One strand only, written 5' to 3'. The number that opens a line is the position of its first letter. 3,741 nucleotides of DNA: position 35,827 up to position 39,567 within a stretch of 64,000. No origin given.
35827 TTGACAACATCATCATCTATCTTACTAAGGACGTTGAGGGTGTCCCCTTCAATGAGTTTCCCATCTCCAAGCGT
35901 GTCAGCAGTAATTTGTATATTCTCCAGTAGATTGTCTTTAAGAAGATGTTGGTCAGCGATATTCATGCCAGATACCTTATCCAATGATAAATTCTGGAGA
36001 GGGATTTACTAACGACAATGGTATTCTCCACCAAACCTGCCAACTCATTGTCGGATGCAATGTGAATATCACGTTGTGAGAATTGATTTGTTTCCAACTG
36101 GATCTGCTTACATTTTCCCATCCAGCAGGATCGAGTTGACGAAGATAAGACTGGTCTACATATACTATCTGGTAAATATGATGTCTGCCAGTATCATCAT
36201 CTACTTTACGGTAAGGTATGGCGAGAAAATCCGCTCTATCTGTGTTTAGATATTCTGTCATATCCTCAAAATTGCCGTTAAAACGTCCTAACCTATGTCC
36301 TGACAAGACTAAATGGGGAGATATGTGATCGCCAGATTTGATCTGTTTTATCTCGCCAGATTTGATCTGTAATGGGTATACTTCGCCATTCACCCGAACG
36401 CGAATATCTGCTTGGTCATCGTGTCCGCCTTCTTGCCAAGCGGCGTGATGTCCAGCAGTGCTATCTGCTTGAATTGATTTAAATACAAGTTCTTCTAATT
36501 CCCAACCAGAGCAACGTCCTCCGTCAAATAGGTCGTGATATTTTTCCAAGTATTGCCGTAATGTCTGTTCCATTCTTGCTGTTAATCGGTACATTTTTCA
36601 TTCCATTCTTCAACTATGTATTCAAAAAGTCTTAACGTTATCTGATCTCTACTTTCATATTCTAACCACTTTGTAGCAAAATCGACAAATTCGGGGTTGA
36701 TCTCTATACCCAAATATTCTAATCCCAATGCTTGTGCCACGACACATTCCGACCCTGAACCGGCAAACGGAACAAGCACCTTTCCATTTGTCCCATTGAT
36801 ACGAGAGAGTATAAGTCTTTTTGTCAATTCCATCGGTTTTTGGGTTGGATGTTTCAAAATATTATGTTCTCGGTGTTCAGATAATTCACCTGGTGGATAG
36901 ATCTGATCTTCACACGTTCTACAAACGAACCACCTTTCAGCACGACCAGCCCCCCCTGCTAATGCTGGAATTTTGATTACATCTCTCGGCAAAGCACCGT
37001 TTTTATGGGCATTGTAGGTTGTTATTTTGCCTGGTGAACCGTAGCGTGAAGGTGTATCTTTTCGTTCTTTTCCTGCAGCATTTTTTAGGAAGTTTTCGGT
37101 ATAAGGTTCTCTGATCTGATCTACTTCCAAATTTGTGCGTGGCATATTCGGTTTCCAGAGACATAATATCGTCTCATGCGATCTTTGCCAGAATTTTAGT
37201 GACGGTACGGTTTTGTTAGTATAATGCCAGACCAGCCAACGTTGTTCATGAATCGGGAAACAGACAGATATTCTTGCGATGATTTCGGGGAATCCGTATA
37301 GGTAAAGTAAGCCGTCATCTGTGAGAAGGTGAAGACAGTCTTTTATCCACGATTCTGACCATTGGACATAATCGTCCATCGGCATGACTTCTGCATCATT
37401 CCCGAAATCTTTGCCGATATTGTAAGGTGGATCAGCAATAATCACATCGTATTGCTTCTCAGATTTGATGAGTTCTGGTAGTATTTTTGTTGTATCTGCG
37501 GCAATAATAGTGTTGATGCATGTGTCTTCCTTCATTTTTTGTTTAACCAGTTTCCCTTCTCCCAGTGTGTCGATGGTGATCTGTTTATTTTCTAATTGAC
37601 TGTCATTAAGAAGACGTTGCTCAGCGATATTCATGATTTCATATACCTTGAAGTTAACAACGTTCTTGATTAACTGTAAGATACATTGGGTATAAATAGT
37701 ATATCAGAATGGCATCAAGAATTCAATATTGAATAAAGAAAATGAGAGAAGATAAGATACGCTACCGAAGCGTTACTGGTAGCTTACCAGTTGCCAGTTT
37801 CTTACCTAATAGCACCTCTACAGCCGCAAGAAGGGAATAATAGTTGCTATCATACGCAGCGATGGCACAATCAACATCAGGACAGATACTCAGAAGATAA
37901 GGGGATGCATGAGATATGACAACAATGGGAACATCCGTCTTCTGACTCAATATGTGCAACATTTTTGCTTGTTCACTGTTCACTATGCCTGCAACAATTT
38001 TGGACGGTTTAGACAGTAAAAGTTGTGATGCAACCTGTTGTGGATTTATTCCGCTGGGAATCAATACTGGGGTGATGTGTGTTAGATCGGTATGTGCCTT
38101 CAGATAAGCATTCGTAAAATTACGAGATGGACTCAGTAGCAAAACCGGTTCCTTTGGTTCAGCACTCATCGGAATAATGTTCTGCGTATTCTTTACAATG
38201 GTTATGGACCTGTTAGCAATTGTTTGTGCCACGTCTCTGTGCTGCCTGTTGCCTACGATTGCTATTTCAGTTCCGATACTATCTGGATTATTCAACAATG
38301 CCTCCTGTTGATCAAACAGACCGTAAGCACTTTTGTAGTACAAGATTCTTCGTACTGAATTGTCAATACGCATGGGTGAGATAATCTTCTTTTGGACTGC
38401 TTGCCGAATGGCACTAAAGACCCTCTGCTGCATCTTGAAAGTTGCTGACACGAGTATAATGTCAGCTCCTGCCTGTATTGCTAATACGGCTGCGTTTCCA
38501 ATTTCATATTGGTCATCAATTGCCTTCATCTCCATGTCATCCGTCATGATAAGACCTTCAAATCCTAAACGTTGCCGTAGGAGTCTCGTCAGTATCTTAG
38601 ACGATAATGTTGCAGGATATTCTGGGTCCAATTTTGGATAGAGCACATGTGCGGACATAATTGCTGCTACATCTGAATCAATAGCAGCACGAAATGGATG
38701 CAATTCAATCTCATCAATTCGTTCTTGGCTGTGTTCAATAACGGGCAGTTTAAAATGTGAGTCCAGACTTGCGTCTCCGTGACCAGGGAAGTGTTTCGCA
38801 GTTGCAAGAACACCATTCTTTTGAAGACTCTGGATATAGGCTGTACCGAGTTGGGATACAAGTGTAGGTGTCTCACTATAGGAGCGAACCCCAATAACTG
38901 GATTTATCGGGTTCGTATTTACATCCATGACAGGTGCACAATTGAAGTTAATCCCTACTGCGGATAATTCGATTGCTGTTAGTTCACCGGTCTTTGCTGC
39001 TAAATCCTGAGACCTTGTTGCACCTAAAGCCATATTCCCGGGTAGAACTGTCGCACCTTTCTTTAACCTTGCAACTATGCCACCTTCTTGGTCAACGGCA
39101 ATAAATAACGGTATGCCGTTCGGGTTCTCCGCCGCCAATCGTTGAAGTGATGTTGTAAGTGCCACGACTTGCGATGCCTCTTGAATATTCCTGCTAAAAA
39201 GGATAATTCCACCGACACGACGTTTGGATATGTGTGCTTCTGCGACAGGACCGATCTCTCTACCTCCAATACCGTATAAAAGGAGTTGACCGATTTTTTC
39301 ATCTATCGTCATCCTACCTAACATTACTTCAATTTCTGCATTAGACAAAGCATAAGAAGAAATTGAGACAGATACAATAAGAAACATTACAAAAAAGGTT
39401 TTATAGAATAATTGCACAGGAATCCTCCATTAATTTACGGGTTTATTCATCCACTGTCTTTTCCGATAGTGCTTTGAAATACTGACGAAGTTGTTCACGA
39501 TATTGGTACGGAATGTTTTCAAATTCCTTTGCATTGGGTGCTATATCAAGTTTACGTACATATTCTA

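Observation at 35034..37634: M-R-M restriction-modification operon with two paralogous beta-class methyltransferases flanking a novel small endonuclease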

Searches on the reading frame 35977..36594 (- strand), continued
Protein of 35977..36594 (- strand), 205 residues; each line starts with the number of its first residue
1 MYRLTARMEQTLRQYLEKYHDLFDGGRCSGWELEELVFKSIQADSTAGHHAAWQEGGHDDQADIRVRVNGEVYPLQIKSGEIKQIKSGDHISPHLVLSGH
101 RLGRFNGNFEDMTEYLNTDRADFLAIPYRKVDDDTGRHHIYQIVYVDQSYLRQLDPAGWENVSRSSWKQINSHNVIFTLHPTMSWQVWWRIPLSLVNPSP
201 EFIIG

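Call 66: get_annotated_region(hit=H1, flank=3000)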
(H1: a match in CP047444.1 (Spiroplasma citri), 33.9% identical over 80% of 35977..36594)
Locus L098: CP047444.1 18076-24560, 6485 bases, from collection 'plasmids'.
description: Spiroplasma citri strain BLH-MB plasmid pSciBLHMB-7
organism: Spiroplasma citri (NCBI taxid 2133)
taxonomy: Bacteria; Mycoplasmatota; Mollicutes; Entomoplasmatales; Spiroplasmataceae; Spiroplasma; Spiroplasma citri
host: -; source: Neoaliturus tenellus,cell culture; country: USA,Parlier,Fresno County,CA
typing (MOB-suite, as given by PLSDB): non-mobilizable
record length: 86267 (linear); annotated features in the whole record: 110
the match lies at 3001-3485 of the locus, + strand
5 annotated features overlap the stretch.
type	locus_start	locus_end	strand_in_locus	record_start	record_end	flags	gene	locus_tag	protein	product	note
CDS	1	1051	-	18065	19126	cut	-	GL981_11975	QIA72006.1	hypothetical protein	-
CDS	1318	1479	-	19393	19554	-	-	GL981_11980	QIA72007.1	hypothetical protein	-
CDS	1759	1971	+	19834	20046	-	-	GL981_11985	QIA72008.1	hypothetical protein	-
CDS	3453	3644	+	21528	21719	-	-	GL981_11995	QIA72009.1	hypothetical protein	-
CDS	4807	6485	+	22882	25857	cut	-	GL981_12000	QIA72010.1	hypothetical protein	-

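Call 68: list_cluster_members(proteins=[window:35977-36594:-, window:36582-37634:-, window:35034-35966:-])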
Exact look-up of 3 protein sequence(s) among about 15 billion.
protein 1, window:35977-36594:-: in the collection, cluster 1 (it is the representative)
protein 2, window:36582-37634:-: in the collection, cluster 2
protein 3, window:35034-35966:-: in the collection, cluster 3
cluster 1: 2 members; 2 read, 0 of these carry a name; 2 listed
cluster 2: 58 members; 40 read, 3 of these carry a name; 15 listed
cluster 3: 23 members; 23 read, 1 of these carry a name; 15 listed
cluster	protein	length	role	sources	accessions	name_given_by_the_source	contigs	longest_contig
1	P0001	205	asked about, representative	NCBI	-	-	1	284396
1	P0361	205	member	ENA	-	-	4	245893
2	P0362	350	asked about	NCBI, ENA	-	-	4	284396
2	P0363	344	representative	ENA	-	-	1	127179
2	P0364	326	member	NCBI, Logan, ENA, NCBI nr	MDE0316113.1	MAG: DNA methyltransferase [Candidatus Poribacteria bacterium] | DNA methyltransferase [Candidatus Poribacteria bacterium]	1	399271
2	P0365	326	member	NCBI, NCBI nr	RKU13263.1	hypothetical protein C6501_09370 [Candidatus Poribacteria bacterium] | MAG: hypothetical protein C6501_09370 [Candidatus Poribacteria bacterium]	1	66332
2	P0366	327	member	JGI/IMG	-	site-specific DNA-methyltransferase (adenine-specific)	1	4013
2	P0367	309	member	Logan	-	-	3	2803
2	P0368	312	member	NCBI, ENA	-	-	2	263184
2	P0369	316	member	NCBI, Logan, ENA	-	-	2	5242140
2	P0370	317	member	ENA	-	-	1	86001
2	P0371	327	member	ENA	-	-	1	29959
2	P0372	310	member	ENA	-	-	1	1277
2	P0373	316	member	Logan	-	-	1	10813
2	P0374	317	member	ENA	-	-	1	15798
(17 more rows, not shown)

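Call 70: search_solved_structures(query=A1, max_evalue=10)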
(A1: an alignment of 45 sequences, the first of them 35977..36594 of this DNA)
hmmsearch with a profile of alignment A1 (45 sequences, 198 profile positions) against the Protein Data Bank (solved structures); distinct sequences matched with E-value up to 10: 3.
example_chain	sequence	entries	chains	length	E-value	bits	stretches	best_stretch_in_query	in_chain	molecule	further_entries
4ose_A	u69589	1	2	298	0.095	15.5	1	84-140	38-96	Putative Hydrolase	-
8ub3_A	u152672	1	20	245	0.29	13.9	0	81-120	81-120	DpHF7 filament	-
4v8p_BN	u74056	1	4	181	1.2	11.9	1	73-128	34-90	RPL18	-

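Call 75: search_protein_families(library=phrogs, proteins=[window:35977-36594:-, P0241], max_evalue=0.1)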
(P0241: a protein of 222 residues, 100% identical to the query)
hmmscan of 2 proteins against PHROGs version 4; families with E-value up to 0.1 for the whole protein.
window:35977-36594:- (205 aa): 0 families

P0241 (222 aa): 1 family
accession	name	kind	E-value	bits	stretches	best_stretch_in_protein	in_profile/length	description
phrog_3210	-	unknown function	8.5e-17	63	1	36-197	26-172/198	-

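Call 76: search_protein_families(library=padloc, proteins=[P0241], max_evalue=0.1)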
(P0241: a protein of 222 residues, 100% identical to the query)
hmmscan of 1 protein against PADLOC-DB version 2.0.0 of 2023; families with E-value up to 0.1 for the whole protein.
P0241 (222 aa): 1 family
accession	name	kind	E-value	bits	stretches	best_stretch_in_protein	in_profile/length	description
PDLC01634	Csm6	-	0.0033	15.7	1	7-67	38-100/130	CAS-III; associated_signaling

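Call 77: search_protein_families(library=ncbifam, proteins=[P0241], max_evalue=0.1)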
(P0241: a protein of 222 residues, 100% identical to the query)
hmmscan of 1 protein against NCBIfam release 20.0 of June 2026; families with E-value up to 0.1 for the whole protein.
P0241 (222 aa): 0 families

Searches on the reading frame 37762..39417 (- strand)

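Call 3: search_protein_families(library=pfam, proteins=[window:37762-39417:-], max_evalue=0.1)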
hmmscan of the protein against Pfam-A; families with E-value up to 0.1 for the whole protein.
window:37762-39417:- (551 aa): 3 families
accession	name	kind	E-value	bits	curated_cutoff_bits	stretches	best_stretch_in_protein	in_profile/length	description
PF00933.27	Glyco_hydro_3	-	4.3e-99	332.4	27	1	37-359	1-314/316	Glycosyl hydrolase family 3 N terminal domain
PF01915.27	Glyco_hydro_3_C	-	0.00036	21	31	1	482-550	99-169/200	Glycosyl hydrolase family 3 C-terminal domain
PF25509.1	DUF7916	-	0.033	13.7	27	1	278-342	154-217/296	Domain of unknown function (DUF7916)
